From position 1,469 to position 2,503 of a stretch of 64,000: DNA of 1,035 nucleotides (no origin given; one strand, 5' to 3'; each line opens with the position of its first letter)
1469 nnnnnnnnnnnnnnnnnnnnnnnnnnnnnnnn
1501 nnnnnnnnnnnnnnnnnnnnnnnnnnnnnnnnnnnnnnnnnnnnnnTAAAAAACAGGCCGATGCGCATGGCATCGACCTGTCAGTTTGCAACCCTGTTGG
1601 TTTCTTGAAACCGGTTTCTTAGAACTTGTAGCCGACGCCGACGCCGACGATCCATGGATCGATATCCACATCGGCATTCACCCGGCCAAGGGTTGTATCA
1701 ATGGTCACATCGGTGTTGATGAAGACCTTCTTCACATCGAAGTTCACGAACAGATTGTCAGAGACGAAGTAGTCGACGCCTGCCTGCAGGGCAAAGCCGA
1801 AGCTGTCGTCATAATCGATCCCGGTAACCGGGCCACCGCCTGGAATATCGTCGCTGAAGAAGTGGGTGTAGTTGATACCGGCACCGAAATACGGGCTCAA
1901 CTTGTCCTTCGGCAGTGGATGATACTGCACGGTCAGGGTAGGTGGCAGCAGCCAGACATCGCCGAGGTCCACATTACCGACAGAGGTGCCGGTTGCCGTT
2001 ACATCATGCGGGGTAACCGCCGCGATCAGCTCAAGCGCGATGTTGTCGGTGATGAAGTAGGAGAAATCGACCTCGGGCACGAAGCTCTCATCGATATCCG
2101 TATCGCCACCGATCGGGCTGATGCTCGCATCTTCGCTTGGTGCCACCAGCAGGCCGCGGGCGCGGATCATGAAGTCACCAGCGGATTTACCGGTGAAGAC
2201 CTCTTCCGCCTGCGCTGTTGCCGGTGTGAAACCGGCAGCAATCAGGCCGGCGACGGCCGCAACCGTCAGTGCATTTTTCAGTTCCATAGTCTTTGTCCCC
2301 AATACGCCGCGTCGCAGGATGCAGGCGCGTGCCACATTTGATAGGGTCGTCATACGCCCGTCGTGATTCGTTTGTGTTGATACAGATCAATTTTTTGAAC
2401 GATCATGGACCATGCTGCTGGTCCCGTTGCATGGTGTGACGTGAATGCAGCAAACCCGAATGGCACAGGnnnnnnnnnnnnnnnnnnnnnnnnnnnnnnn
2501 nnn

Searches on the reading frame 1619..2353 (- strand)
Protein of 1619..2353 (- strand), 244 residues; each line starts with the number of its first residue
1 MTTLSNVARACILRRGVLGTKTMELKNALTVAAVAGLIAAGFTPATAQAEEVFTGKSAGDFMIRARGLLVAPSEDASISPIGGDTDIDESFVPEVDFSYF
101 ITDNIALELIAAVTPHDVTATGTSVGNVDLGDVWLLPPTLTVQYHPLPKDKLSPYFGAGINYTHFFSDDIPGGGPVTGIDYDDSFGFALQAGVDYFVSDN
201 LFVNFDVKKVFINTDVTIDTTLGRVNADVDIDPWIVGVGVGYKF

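Call 3: search_protein_families(library=pfam, proteins=[window:1619-2353:-], max_evalue=0.01)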
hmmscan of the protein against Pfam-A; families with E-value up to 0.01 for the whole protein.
window:1619-2353:- (244 aa): 3 families
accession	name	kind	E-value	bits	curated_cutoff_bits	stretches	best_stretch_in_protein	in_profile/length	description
PF03922.20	OmpW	-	2.9e-53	181.2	24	1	58-244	2-195/195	OmpW family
PF13505.12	OMP_b-brl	-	2e-13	51.3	28.7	1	75-244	35-175/175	Outer membrane protein beta-barrel domain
PF05736.17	OprF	-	4.2e-05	23.8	23.5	1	87-209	47-159/184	OprF membrane domain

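Call 5: search_protein_families(library=ncbifam, proteins=[window:1619-2353:-], max_evalue=0.01)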
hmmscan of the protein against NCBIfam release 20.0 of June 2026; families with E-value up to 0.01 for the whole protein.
window:1619-2353:- (244 aa): 3 families
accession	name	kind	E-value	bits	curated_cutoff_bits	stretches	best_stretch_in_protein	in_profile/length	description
NF008202.0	PRK10959.1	equivalog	1.8e-39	135.3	287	1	35-244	7-212/212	outer membrane protein OmpW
TIGR04565.1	OMP_myx_plus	subfamily_domain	9.4e-07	29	60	1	85-216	7-141/161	outer membrane beta-barrel domain-containing protein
NF049866.1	outer_TDE1717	subfamily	0.0071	16.3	135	0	182-244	146-210/210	TDE1717 family outer membrane beta-barrel protein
